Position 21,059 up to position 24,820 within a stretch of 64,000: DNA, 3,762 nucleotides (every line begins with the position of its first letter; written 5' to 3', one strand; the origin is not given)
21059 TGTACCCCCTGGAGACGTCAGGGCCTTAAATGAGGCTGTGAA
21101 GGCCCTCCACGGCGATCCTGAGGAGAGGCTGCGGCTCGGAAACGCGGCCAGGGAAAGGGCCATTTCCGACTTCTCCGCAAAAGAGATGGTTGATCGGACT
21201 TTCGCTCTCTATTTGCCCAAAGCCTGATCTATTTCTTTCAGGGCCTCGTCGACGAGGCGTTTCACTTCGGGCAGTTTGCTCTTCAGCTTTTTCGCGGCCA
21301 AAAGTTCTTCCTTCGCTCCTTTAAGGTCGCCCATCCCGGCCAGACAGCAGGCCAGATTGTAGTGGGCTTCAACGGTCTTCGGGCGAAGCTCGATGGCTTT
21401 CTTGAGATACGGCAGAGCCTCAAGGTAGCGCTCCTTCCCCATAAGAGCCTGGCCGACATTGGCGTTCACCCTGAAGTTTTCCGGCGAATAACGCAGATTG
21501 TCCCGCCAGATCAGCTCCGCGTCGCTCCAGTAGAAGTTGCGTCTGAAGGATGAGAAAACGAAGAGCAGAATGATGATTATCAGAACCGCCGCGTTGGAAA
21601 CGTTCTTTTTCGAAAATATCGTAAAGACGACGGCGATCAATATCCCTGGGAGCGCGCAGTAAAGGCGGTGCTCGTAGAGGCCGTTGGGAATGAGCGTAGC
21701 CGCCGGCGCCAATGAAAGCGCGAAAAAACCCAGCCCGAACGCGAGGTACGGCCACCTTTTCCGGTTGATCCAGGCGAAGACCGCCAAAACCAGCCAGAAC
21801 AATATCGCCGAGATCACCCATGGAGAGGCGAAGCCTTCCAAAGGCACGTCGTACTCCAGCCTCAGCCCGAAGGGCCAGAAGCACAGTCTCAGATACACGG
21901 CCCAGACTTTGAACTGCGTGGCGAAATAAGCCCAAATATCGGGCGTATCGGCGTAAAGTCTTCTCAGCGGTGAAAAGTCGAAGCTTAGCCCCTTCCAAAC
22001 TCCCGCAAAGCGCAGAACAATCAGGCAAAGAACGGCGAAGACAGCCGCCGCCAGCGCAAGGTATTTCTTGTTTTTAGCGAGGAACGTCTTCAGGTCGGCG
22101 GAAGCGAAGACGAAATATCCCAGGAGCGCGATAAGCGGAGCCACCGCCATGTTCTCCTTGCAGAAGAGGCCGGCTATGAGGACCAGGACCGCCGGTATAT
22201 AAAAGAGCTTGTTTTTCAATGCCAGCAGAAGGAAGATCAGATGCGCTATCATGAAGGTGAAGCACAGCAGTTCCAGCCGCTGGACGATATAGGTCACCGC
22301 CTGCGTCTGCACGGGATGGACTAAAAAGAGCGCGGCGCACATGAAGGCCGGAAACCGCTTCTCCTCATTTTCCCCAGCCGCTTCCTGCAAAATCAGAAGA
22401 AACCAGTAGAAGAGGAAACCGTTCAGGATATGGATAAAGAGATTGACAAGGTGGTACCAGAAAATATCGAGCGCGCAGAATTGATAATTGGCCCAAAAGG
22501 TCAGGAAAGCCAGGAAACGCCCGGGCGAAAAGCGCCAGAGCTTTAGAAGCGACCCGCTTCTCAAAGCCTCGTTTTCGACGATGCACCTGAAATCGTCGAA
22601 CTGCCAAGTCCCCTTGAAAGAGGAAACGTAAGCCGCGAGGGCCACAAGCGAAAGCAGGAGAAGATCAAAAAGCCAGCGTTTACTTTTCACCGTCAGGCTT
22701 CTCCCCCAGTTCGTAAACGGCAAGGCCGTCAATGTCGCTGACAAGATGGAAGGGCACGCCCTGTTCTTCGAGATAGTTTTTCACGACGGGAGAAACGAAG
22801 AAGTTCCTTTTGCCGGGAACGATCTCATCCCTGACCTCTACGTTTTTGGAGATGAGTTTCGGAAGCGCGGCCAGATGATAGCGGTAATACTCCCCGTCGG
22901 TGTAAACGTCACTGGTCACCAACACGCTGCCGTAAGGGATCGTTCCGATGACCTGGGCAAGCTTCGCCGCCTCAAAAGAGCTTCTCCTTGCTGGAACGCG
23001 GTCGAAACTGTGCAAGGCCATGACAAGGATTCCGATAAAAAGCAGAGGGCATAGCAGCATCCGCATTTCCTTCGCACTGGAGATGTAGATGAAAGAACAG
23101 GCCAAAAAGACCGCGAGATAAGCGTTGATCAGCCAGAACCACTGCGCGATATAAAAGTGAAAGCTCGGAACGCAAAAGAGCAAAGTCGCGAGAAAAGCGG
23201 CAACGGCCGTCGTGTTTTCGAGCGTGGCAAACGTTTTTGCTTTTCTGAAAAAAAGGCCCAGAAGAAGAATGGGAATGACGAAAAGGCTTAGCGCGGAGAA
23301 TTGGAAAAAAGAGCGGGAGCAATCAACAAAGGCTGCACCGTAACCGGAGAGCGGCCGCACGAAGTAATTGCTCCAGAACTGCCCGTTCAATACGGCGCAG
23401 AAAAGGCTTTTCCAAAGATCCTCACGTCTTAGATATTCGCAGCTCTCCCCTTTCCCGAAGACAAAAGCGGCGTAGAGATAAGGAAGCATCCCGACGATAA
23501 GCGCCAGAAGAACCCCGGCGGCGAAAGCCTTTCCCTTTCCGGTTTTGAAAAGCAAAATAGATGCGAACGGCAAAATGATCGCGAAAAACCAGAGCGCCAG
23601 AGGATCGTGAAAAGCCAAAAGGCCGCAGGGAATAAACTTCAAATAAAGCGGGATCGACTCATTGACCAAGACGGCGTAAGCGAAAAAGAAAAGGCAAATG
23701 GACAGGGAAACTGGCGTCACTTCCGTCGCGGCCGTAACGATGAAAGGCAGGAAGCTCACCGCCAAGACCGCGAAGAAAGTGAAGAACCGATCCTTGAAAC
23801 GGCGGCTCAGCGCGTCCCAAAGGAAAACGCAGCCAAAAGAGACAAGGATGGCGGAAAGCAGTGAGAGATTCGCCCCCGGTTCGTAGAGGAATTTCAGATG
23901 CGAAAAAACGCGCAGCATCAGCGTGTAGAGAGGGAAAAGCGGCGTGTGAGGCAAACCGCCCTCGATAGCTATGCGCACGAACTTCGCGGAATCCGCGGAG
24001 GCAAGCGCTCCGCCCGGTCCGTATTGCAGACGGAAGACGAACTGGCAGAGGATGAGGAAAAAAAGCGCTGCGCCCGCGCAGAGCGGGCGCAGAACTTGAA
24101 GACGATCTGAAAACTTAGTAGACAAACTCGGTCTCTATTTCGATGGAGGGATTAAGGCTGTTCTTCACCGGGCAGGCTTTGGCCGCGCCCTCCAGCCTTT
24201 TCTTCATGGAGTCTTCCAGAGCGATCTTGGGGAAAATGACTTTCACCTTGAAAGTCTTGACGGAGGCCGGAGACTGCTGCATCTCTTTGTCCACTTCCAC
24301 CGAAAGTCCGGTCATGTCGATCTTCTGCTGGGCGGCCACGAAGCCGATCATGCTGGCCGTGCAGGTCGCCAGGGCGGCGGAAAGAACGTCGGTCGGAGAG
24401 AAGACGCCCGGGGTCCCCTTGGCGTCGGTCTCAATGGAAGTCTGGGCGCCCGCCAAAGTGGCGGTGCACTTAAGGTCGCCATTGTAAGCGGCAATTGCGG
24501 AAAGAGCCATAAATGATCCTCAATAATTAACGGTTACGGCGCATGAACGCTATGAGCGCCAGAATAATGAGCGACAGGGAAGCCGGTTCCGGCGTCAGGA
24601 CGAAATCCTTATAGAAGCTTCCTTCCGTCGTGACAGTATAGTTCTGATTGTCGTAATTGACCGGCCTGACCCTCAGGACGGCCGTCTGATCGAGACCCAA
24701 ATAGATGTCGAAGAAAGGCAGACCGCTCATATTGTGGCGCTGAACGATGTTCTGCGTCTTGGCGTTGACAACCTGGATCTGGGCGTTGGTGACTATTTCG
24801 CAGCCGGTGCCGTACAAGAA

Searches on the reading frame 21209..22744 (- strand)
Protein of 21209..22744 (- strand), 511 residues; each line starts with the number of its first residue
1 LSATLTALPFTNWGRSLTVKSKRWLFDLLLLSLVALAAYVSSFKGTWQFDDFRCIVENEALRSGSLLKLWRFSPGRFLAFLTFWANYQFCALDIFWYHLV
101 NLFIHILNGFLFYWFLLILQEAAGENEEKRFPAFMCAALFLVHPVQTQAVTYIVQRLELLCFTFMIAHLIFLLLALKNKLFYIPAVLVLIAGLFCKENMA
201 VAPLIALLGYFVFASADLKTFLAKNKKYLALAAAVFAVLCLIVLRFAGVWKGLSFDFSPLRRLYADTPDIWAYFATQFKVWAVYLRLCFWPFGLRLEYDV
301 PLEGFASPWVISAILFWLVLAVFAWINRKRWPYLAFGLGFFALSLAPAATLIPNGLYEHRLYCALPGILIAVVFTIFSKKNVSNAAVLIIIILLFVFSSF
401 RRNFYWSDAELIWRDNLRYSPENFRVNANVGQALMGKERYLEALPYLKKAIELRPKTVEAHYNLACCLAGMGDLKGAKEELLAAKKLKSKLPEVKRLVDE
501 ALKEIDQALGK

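Call 5: search_protein_families(library=pfam, proteins=[window:21209-22744:-], max_evalue=0.01)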
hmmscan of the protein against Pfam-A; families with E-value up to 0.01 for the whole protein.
window:21209-22744:- (511 aa): 10 families
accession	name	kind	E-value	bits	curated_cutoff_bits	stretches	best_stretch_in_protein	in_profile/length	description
PF13181.12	TPR_8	-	6.9e-09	35.6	25.7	1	425-456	2-33/34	Tetratricopeptide repeat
PF14559.12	TPR_19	-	4.5e-08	33.7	25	1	434-497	1-64/68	Tetratricopeptide repeat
PF07719.23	TPR_2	-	5.8e-08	32.7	27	1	428-456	5-33/34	Tetratricopeptide repeat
PF00515.34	TPR_1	-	1.8e-07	31.1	27.8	1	429-456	6-33/34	Tetratricopeptide repeat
PF13414.12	TPR_11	-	8e-06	25.9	26.8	1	431-465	1-35/42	TPR repeat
PF13431.12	TPR_17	-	5.1e-05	23.7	24.4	1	447-478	2-33/34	Tetratricopeptide repeat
PF13424.12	TPR_12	-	6e-05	23.6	30.1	1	428-478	7-65/77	Tetratricopeptide repeat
PF13432.12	TPR_16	-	6.5e-05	23.7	32.7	1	431-487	4-60/65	Tetratricopeptide repeat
PF13371.12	TPR_9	-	0.0034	17.8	35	0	434-483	5-54/73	Tetratricopeptide repeat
PF12569.14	NatA_aux_su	-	0.0081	15.6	33.3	0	440-488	208-256/515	N-terminal acetyltransferase A, auxiliary subunit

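Call 6: search_protein_families(library=ncbifam, proteins=[window:21209-22744:-], max_evalue=0.1)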
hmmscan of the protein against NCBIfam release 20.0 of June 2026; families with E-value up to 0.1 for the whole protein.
window:21209-22744:- (511 aa): 13 families
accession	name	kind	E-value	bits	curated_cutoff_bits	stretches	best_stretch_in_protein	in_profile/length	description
NF040959.1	MamA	equivalog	5e-07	29.4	200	1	416-487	131-202/204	magnetosome protein MamA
TIGR02917.1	PEP_TPR_lipo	equivalog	4e-05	21.7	312.2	1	428-497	367-436/899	XrtA/PEP-CTERM system TPR-repeat protein PrsT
NF047558.1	TPR_END_plus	domain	4.4e-05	23.3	32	1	460-491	1-32/56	TPR end-of-group domain-containing protein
TIGR02552.1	LcrH_SycD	equivalog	6.4e-05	22.7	104.8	1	419-506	47-134/136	SycD/LcrH family type III secretion system chaperone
TIGR02521.1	type_IV_pilW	equivalog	0.00015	21.4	154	1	408-493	83-170/234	type IV pilus biogenesis/stability protein PilW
NF011721.1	PRK15174.1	equivalog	0.00087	17.6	1200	1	412-487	272-347/656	Vi polysaccharide transport protein VexE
NF053607.1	CHU_0125_OmpA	equivalog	0.0009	17.8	620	1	416-505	45-133/639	CHU_0125 family OmpA-like outer membrane integrity protein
NF033920.0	C39_PA2778_fam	equivalog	0.0016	17.9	150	1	407-487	173-253/255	PA2778 family cysteine peptidase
TIGR04510.1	mod_pep_cyc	subfamily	0.0059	15.2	400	1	430-499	404-473/814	putative peptide modification system cyclase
NF033758.1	gliding_GltE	equivalog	0.0068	15.4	225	1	427-494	259-326/411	adventurous gliding motility TPR repeat lipoprotein GltE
TIGR03939.1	PGA_TPR_OMP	equivalog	0.024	12.8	366.65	1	398-469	94-165/800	poly-beta-1,6 N-acetyl-D-glucosamine export porin PgaA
NF011886.0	PRK15359.1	equivalog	0.03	14.1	146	1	423-501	57-135/144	type III secretion system chaperone protein SscB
NF047371.1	FlcA_CTERM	equivalog_domain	0.052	12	300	0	442-491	331-380/646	periplasmic flagellar collar protein FlcA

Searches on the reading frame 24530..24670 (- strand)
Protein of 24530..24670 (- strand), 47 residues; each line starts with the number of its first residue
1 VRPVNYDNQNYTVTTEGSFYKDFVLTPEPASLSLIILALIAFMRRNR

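Call 40: search_protein_families(library=ncbifam, proteins=[window:24530-24670:-], max_evalue=10)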
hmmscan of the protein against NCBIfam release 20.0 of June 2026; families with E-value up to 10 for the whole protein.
seq(47 aa): 5 families
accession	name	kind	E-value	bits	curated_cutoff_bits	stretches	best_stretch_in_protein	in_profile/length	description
TIGR02595.1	PEP_CTERM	domain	0.0017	19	16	1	26-47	1-22/24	PEP-CTERM sorting domain-containing protein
NF033554.9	floc_PepA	equivalog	0.0022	17.9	80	1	8-47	219-258/261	flocculation-associated PEP-CTERM protein PepA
NF038120.1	PEP_CTERM_QFxxD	subfamily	0.039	13.8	80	1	27-47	194-214/215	NF038120 family PEP-CTERM protein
NF038125.1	PEP_CTERM_THxN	subfamily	0.052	13.1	85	1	7-47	205-244/246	THxN family PEP-CTERM protein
NF041927.1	Xrt_dep_XDP1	equivalog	0.077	13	125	1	25-47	218-240/242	exosortase-dependent surface protein XDP1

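Call 41: search_protein_families(library=pfam, proteins=[window:24530-24670:-], max_evalue=10)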
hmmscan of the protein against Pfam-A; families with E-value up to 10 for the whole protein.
seq(47 aa): 1 family
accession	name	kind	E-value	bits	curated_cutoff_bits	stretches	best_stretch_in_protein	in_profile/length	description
PF07589.16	PEP-CTERM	-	0.00073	20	20.7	1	26-47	2-23/24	PEP-CTERM motif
